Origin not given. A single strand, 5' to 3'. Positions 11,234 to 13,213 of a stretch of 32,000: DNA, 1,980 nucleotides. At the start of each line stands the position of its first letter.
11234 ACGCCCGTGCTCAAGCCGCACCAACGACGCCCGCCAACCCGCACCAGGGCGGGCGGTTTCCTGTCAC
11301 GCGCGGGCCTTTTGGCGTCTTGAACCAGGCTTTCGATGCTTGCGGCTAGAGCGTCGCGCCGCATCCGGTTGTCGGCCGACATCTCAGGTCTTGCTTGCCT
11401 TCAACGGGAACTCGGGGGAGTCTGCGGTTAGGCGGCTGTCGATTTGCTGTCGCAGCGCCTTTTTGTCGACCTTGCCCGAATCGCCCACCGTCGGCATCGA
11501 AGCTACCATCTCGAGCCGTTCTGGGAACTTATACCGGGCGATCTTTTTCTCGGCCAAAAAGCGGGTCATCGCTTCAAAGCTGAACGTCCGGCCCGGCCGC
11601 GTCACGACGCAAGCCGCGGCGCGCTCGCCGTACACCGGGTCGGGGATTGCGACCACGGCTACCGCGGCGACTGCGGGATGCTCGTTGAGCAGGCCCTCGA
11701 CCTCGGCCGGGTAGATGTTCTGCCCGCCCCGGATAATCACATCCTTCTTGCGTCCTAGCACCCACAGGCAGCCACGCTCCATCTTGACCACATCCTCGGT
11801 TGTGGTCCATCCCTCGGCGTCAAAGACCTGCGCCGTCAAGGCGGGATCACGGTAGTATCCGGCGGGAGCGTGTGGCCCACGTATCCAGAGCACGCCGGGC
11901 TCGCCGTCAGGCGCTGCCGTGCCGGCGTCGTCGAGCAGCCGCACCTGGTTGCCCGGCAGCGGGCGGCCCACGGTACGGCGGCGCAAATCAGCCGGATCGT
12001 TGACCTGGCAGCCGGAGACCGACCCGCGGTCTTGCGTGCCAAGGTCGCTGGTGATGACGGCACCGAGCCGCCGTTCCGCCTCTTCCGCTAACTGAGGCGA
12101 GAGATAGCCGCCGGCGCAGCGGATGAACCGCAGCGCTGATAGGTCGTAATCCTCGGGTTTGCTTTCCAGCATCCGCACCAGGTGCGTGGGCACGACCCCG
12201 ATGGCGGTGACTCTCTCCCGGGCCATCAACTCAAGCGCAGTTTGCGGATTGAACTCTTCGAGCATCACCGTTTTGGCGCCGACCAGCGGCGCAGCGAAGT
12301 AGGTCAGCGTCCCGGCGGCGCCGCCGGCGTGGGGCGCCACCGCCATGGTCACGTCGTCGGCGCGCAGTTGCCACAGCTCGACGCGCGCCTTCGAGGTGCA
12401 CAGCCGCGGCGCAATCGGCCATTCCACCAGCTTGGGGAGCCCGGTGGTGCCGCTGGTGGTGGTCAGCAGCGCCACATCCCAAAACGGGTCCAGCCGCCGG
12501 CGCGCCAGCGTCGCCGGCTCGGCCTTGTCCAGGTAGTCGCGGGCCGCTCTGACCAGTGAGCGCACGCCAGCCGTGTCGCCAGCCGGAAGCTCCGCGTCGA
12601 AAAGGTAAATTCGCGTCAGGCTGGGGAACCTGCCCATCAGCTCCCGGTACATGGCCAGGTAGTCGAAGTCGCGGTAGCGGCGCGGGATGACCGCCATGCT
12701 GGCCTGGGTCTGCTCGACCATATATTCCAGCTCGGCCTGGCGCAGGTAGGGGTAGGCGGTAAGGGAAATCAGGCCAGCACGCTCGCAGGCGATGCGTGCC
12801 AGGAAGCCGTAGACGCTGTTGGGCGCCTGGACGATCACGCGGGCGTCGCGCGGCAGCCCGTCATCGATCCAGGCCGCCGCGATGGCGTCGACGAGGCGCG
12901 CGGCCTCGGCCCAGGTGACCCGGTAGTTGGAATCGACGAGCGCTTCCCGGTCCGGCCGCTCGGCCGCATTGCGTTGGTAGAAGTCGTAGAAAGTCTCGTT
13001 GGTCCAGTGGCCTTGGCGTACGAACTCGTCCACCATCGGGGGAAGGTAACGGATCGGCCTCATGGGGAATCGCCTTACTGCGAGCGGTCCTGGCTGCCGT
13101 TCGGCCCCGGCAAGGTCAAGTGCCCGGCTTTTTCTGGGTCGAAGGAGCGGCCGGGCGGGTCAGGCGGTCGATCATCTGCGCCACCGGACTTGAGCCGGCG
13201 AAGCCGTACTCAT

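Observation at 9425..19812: Compact sigma-54/XylR-controlled 'phosphorylate, carboxylate, CoA-ligate' aromatic activation cluster with a non-canonical subunit set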

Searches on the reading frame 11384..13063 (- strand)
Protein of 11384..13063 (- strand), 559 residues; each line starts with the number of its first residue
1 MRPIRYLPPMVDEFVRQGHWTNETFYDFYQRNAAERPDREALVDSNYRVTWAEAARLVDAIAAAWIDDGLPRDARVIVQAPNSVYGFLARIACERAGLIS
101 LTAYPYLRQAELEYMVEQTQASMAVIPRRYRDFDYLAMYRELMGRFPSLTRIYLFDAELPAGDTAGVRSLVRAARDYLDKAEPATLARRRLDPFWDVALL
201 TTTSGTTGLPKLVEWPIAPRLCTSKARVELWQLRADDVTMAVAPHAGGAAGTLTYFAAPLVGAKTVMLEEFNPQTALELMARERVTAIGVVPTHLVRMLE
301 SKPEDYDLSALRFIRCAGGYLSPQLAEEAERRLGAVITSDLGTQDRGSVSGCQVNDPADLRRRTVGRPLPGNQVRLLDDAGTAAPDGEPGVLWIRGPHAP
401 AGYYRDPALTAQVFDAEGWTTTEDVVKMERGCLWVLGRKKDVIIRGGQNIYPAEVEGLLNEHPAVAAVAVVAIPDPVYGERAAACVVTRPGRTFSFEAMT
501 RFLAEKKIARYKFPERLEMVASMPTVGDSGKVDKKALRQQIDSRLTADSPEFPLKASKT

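Call 3: search_protein_families(library=pfam, proteins=[window:11384-13063:-], max_evalue=0.01)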
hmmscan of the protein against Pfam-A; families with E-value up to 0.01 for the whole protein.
window:11384-13063:- (559 aa): 2 families
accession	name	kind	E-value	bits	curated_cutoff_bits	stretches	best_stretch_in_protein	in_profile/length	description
PF00501.34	AMP-binding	-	4.2e-59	200.7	29.9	1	30-404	2-384/384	AMP-binding enzyme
PF13193.12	AMP-binding_C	-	3.5e-12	47.5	24.5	1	454-525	1-71/76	AMP-binding enzyme C-terminal domain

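Call 4: search_protein_families(library=ncbifam, proteins=[window:11384-13063:-], max_evalue=0.01)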
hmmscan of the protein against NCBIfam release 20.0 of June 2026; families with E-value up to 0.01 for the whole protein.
window:11384-13063:- (559 aa): 103 families (the best 25 are shown)
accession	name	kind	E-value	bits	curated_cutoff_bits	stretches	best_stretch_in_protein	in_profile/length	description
TIGR03208.1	cyc_hxne_CoA_lg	equivalog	4.3e-90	303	792.3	1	7-538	6-537/538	cyclohexanecarboxylate-CoA ligase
NF004837.0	PRK06187.1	subfamily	3.2e-88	296.3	476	1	23-543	8-524/531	long-chain-fatty-acid--CoA ligase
NF004758.0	PRK06087.1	equivalog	1.7e-84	284.2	736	1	14-549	15-543/548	medium-chain fatty-acid--CoA ligase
TIGR02275.1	DHB_AMP_lig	equivalog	3.9e-81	272.9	723.55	1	12-538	12-526/526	(2,3-dihydroxybenzoyl)adenylate synthase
NF009233.0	PRK12583.1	subfamily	5.4e-73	246.2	832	1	22-546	17-555/558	fatty acid CoA ligase family protein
NF005801.1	PRK07656.1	equivalog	7.2e-73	245.9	657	1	29-538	7-500/500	FadD3 family acyl-CoA ligase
NF008192.1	PRK10946.1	equivalog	4.5e-69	233.1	783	1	11-544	12-532/534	(2,3-dihydroxybenzoyl)adenylate synthase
NF005676.0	PRK07470.1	equivalog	1.3e-66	225.3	774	1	29-546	26-534/544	acyl-CoA synthetase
NF005702.0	PRK07514.1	subfamily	1.2e-64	218.5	558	1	23-543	3-502/506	malonyl-CoA synthase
NF004511.1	PRK05852.1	equivalog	8.9e-63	212.6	650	1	27-540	3-503/505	FadD7 family fatty acid--CoA ligase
NF006182.0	PRK08316.1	subfamily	5.9e-62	209.8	663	1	21-543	9-519/523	fatty acyl-CoA synthetase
NF052580.1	Str24CoAsynCasG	equivalog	1.4e-60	205.2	750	2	262-536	267-545/548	steroid-24-oyl-CoA synthetase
NF004114.0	PRK05605.1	equivalog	7.2e-58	196.3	766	2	195-544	221-572/575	long-chain-fatty-acid--CoA ligase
NF004814.0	PRK06164.1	equivalog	1e-56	192.6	677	1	22-548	9-537/540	acyl-CoA synthetase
NF006572.0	PRK09088.1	equivalog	1.4e-55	188.9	696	2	165-542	110-488/491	acyl-CoA synthetase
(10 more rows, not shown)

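Call 36: search_solved_structures(query=window:11384-13063:-, max_evalue=1e-30)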
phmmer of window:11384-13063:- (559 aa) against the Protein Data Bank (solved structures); distinct sequences matched with E-value up to 1e-30: 46.
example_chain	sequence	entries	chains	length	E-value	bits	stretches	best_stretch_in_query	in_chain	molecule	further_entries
5wm2_A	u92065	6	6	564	1.9e-68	234.8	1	16-547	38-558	Salicylate-AMP ligase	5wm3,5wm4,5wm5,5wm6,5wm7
6e8o_A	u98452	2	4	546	3.3e-68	234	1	15-545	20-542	2,3-dihydroxybenzoate-AMP ligase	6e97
1md9_A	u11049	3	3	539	3.9e-64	220.6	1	10-547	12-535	2,3-dihydroxybenzoate-AMP ligase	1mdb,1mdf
7tyb_A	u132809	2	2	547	9e-59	202.9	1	11-546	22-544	Pyochelin biosynthesis protein PchD | Pyochelin biosynthesis salicyl-AMP ligase PchD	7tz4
5kei_A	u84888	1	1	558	3.6e-55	191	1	15-541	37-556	2,3-dihydroxybenzoate-AMP ligase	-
6iyk_A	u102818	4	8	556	1e-48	169.7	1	13-549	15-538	2,3-dihydroxybenzoate-AMP ligase component of enterobactin synthase multienzyme complex | Enterobactin synthase component E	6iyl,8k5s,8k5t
3rg2_A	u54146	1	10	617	2.5e-48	168.5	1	13-554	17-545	Enterobactin synthase component E (entE), 2,3-dihydro-2,3-dihydroxybenzoate synthetase, is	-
4iz6_A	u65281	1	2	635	2.7e-48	168.3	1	13-554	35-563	Enterobactin synthase component E, Isochorismatase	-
9my7_B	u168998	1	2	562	3.6e-48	167.9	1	4-545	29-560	(2,3-dihydroxybenzoyl)adenylate synthase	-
9my5_B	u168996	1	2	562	4.8e-48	167.5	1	4-545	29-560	(2,3-dihydroxybenzoyl)adenylate synthase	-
3o82_A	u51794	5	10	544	5.3e-48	167.3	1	4-545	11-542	Peptide arylation enzyme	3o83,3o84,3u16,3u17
9my6_B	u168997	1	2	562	7e-48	167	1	4-545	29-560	(2,3-dihydroxybenzoyl)adenylate synthase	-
6sq8_A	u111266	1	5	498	1.4e-47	166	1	174-538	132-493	Fatty acid CoA ligase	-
6h1b_A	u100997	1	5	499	9.2e-47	163.3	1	174-538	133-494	Fatty acid CoA ligase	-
2qvx_X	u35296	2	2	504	4.6e-43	151.1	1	197-542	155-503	4-Chlorobenzoate CoA Ligase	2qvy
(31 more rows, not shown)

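Call 55: find_homologous_proteins(query=window:11384-13063:-)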
Query window:11384-13063:- (559 aa): 2195 proteins with E <= 0.001 among 8000 candidates; the best 120 are listed.
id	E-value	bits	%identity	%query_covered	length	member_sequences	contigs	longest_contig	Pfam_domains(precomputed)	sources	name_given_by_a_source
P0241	0.0e+0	1260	100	100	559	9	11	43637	PF00501.35,PF13193.13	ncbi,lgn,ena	-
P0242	2.6e-272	923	72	98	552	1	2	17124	PF00501.35,PF13193.13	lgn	-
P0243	3.5e-267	906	72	97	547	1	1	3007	PF00501.35,PF13193.13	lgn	-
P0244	1.3e-266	904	72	98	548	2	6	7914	PF00501.35,PF13193.13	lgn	-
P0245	3.5e-266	902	71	97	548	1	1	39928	PF00501.35,PF13193.13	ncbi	ncbi:MAG: AMP-binding protein [Thermodesulfobacteriota bacterium]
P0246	8.7e-265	898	71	97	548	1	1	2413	PF00501.35,PF13193.13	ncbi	-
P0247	2.0e-263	893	72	96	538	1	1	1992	PF00501.35,PF13193.13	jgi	-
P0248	7.6e-263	891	71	97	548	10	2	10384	PF00501.35,PF13193.13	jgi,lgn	-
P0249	1.8e-262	890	70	97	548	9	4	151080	PF00501.35,PF13193.13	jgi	jgi:2,3-dihydroxybenzoate-AMP ligase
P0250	2.7e-262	890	69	98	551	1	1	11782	PF00501.35,PF13193.13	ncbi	-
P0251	5.7e-262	889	70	98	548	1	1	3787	PF00501.35,PF13193.13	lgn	-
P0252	5.3e-261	885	70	97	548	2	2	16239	PF00501.35,PF13193.13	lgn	-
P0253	1.2e-260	884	71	97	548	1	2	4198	PF00501.35,PF13193.13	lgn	-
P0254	2.4e-260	883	72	98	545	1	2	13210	PF00501.35,PF13193.13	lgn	-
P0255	2.6e-260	883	71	97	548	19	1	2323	PF00501.35,PF13193.13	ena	-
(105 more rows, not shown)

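Call 60: search_solved_structures(query=window:11384-13063:-, max_evalue=1e-60, show_alignments=3)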
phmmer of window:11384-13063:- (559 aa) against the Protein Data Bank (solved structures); distinct sequences matched with E-value up to 1e-60: 3.
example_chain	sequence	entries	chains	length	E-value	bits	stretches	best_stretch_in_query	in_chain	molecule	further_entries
5wm2_A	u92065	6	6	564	1.9e-68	234.8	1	16-547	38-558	Salicylate-AMP ligase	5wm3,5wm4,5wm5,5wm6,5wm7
6e8o_A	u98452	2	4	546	3.3e-68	234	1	15-545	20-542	2,3-dihydroxybenzoate-AMP ligase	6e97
1md9_A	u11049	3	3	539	3.9e-64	220.6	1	10-547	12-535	2,3-dihydroxybenzoate-AMP ligase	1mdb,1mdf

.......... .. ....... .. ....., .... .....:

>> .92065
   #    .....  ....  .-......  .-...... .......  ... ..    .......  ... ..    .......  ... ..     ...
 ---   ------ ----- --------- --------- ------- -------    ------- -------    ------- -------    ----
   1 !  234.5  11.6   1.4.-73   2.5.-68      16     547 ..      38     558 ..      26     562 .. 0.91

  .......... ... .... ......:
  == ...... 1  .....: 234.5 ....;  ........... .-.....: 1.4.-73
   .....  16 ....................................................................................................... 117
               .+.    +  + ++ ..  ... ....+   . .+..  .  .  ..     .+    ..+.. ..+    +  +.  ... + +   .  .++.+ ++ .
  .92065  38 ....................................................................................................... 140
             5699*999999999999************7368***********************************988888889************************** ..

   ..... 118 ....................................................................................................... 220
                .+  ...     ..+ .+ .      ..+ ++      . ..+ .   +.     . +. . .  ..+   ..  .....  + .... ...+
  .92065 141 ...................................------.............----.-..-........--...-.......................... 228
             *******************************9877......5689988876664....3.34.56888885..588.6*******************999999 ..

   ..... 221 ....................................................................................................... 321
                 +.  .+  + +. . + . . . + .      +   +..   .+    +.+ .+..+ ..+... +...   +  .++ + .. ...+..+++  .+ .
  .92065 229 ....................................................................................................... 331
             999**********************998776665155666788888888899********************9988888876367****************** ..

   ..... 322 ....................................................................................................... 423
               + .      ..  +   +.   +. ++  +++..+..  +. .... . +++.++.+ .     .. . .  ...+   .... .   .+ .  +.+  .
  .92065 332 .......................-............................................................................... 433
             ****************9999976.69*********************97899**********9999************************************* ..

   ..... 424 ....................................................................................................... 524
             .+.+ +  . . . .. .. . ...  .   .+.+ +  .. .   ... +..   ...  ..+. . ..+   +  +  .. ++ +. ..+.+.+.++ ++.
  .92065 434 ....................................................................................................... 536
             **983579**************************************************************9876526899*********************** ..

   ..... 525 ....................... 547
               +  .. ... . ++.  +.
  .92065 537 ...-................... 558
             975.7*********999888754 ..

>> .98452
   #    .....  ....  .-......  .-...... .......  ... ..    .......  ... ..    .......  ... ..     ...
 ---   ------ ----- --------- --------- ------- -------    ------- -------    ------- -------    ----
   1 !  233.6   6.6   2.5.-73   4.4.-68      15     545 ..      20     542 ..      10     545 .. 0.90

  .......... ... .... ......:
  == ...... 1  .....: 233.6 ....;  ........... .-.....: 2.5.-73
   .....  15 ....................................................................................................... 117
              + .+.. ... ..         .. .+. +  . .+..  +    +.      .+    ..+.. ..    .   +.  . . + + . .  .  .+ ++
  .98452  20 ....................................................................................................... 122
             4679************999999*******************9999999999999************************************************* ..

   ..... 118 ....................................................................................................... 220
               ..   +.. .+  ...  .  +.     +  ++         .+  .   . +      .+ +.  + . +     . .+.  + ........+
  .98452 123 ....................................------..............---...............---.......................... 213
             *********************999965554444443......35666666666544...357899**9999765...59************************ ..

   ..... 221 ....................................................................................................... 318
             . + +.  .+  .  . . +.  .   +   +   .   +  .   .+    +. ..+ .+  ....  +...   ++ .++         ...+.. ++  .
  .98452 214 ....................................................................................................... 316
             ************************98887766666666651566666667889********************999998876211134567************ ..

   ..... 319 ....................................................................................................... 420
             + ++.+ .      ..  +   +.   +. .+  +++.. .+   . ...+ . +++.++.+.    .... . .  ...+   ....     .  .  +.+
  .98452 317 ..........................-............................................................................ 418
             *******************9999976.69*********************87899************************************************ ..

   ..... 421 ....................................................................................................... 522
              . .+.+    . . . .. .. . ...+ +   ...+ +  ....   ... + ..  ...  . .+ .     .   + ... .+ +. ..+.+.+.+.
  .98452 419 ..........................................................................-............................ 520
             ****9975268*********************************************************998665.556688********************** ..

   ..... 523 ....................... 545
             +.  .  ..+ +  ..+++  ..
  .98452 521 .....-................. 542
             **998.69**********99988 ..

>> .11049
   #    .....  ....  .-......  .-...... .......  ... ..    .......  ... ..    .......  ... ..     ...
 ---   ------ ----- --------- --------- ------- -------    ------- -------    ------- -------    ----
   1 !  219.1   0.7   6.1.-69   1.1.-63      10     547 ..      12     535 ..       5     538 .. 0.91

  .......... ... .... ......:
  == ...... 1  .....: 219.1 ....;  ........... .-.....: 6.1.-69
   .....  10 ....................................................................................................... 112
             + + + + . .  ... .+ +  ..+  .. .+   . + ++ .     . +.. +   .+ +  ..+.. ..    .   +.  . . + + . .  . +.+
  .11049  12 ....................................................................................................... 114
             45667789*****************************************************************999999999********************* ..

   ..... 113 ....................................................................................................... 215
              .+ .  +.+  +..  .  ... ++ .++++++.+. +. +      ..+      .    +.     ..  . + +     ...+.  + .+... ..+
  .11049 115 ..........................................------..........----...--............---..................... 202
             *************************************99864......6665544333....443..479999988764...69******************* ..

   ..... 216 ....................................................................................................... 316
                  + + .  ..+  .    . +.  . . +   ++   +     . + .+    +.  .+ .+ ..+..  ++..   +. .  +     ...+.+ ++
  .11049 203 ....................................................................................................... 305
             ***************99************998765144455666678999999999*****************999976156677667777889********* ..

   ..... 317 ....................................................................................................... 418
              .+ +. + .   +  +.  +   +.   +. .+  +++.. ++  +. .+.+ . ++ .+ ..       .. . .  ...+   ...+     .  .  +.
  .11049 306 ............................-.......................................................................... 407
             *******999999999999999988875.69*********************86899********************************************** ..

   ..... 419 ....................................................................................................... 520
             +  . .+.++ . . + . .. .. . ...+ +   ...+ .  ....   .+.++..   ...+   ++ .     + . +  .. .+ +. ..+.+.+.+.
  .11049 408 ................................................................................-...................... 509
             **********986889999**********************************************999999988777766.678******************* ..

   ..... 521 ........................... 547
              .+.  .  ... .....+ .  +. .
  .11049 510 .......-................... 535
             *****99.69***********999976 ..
